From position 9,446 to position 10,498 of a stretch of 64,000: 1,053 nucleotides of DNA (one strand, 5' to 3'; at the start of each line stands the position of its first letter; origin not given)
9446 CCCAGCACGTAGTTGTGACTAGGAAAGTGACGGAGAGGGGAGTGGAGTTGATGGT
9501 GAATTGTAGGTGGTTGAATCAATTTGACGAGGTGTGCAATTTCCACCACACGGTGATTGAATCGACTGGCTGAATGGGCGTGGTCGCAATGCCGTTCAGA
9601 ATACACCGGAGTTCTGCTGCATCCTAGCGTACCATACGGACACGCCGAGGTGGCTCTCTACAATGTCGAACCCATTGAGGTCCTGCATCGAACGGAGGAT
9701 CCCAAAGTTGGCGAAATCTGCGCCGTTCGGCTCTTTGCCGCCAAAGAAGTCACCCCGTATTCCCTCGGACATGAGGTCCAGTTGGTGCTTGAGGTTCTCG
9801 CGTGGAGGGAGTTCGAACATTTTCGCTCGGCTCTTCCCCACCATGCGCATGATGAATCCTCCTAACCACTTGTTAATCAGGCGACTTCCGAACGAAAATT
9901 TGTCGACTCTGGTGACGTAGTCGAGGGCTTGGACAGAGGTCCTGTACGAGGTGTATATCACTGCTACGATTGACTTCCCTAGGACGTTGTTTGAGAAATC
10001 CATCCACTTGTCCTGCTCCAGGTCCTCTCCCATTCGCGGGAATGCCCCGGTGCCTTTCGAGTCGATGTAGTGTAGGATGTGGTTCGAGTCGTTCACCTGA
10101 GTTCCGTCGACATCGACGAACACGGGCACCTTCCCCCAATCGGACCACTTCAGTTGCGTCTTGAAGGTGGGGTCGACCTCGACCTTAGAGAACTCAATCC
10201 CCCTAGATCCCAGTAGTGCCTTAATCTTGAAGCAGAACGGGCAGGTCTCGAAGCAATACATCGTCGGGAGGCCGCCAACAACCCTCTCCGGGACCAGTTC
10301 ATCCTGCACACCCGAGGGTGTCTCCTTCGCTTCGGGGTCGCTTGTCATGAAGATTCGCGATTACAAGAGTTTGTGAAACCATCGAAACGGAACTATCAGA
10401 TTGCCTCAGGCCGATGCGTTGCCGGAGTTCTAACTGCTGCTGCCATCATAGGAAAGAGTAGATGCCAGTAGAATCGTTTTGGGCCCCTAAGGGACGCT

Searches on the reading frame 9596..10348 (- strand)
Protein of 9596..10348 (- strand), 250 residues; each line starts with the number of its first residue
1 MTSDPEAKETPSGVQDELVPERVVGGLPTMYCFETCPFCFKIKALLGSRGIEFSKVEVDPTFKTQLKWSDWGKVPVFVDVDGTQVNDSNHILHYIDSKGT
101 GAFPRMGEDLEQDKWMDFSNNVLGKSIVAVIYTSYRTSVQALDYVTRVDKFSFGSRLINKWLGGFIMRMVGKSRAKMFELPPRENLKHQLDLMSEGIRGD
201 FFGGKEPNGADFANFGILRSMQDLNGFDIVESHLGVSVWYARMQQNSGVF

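Call 61: search_protein_families(library=pfam, proteins=[window:9596-10348:-], max_evalue=0.0001)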
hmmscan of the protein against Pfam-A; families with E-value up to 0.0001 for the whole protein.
window:9596-10348:- (250 aa): 5 families
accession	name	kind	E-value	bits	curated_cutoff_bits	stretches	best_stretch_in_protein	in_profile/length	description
PF13409.12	GST_N_2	-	7e-09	36.6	25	1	35-97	1-69/70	Glutathione S-transferase, N-terminal domain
PF13417.12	GST_N_3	-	1.6e-08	35.2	22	1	31-98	2-70/75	Glutathione S-transferase, N-terminal domain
PF00462.30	Glutaredoxin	-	7.3e-07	29.7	22.9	1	29-78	2-54/60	Glutaredoxin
PF02798.26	GST_N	-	2.3e-05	25.1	20.9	1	30-96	5-75/76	Glutathione S-transferase, N-terminal domain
PF17172.10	GST_N_4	-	4.6e-05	24.5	30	1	37-101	1-60/99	Glutathione S-transferase N-terminal domain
